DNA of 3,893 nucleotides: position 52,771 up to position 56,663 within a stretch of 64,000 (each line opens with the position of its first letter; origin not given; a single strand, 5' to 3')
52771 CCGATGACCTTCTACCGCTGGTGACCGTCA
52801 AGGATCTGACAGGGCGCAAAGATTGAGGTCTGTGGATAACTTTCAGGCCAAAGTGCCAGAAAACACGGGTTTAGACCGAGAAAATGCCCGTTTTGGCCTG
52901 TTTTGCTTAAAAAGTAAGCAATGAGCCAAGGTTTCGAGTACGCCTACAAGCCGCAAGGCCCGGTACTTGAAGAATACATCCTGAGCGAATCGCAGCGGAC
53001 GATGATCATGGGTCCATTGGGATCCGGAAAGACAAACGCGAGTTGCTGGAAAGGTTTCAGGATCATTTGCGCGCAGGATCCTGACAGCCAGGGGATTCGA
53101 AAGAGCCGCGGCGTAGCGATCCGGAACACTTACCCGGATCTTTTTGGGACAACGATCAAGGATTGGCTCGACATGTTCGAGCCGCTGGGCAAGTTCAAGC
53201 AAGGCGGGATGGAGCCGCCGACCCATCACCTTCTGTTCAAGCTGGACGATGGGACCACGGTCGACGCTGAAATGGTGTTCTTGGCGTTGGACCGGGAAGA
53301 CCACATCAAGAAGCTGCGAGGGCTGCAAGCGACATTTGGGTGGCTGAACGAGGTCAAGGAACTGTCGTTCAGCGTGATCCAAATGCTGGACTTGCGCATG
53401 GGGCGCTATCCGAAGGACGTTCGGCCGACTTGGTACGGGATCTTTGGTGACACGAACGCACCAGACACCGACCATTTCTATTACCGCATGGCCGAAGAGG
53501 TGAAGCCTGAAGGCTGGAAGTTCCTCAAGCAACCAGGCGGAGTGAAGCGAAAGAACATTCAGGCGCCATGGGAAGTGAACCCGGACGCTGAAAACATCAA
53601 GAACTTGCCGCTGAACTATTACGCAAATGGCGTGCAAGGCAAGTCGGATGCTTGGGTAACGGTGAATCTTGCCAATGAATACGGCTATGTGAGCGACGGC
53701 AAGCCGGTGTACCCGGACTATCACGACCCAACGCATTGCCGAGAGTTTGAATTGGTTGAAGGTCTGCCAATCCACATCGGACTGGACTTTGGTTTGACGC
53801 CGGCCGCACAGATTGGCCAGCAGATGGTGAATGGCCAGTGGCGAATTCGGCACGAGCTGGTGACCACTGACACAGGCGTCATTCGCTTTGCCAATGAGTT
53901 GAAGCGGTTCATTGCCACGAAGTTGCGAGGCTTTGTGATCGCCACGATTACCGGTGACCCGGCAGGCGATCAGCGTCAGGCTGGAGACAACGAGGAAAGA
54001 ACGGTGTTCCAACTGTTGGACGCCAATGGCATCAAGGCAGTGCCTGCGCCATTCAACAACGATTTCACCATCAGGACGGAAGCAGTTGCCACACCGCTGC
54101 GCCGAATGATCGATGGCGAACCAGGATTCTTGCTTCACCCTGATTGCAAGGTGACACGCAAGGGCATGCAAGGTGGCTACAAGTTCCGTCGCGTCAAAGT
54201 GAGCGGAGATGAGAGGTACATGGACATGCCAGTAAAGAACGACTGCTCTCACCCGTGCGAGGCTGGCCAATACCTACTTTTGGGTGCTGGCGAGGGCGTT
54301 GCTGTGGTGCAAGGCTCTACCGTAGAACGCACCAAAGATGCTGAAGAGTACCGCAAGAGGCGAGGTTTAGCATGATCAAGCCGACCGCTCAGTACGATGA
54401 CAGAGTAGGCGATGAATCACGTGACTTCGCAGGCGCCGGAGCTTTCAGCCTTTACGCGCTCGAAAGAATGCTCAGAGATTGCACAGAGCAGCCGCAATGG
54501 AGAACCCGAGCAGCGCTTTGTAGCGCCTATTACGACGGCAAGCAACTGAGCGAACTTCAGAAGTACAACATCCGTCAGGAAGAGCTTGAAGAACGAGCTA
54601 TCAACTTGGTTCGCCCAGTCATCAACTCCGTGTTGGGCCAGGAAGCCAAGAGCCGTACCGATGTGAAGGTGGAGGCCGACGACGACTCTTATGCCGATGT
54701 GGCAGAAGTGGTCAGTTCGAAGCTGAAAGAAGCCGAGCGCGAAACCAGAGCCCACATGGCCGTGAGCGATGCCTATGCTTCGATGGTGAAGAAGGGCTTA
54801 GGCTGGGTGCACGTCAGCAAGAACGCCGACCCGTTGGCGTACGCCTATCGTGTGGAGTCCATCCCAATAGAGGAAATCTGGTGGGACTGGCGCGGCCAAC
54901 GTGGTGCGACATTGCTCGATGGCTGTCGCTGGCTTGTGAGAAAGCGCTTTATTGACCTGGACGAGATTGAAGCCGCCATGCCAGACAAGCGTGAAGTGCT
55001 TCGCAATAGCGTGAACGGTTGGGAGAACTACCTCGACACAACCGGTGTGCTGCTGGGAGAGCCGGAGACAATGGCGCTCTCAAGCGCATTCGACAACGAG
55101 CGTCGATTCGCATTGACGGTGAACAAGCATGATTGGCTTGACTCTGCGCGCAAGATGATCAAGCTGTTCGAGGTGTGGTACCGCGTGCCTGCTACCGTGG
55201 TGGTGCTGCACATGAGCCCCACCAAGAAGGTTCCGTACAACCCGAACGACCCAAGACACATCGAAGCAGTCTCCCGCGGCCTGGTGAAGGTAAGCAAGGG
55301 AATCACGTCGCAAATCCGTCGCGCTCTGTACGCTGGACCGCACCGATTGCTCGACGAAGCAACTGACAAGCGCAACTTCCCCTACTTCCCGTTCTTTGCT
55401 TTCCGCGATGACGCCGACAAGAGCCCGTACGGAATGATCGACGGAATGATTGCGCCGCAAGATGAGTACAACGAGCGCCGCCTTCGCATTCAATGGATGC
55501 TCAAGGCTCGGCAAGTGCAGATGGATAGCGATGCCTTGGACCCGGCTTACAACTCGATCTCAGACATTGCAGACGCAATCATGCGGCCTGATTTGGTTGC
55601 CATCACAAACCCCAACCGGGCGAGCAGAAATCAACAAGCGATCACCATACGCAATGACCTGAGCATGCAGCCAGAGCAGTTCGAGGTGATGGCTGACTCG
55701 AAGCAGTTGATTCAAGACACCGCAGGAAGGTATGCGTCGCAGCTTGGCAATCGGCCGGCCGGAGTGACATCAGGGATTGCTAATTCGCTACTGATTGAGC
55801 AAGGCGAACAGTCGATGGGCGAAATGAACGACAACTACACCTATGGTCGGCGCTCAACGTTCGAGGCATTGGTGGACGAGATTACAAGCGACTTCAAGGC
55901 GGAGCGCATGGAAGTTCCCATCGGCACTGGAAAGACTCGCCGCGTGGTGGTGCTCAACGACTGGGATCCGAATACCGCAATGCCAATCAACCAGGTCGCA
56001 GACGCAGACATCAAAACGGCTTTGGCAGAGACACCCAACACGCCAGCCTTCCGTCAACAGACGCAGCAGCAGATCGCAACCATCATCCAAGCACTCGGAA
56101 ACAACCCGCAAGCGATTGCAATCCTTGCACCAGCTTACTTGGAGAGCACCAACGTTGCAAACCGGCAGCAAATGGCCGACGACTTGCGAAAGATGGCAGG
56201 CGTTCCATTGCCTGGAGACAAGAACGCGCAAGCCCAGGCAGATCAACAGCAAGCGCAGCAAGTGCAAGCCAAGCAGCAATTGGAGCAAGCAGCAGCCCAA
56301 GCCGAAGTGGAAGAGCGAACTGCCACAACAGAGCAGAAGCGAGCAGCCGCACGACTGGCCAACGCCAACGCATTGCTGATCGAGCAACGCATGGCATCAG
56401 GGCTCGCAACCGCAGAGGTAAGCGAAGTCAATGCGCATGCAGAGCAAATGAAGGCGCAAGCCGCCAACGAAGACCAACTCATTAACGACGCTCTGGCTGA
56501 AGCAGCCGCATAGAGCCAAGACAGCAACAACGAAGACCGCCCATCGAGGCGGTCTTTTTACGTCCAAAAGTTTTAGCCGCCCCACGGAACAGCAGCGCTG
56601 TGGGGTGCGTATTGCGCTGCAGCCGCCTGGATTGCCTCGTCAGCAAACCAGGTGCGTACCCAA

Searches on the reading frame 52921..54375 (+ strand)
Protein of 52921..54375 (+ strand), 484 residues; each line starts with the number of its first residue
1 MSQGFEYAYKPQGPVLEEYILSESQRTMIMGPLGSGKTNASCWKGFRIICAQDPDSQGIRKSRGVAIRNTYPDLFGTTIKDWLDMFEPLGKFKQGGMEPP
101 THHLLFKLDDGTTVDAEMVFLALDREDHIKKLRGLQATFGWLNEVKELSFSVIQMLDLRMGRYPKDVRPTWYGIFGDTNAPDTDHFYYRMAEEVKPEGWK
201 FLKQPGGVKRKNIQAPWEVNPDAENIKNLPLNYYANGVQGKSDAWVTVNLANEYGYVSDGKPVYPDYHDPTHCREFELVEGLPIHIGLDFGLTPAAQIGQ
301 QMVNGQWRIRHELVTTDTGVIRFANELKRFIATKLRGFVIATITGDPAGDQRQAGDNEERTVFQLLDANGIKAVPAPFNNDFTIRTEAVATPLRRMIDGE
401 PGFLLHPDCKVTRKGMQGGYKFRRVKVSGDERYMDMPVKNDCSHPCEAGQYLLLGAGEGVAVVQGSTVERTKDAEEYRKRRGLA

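Call 11: search_protein_families(library=phrogs, proteins=[window:52921-54375:+], max_evalue=0.001)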
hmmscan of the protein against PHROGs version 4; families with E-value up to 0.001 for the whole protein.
window:52921-54375:+ (484 aa): 3 families
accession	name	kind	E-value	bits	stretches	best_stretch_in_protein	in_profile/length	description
phrog_2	-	head and packaging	4e-14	53.3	1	10-353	268-540/807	terminase large subunit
phrog_979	-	head and packaging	6.5e-10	39.3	1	7-190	149-313/642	terminase large subunit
phrog_10250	-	head and packaging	0.00082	20.1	0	263-380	25-141/228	terminase large subunit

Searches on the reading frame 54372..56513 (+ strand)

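Call 11: search_protein_families(library=phrogs, proteins=[window:54372-56513:+], max_evalue=0.001)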
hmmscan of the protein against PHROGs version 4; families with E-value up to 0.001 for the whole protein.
window:54372-56513:+ (713 aa): 3 families
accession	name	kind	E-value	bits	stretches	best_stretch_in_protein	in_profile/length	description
phrog_156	-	head and packaging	9.6e-114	382.2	1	29-699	15-661/681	portal protein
phrog_18470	-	head and packaging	9.8e-42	143.7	1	20-232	15-226/232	portal protein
phrog_14911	-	unknown function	1.7e-05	25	1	76-168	55-150/404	-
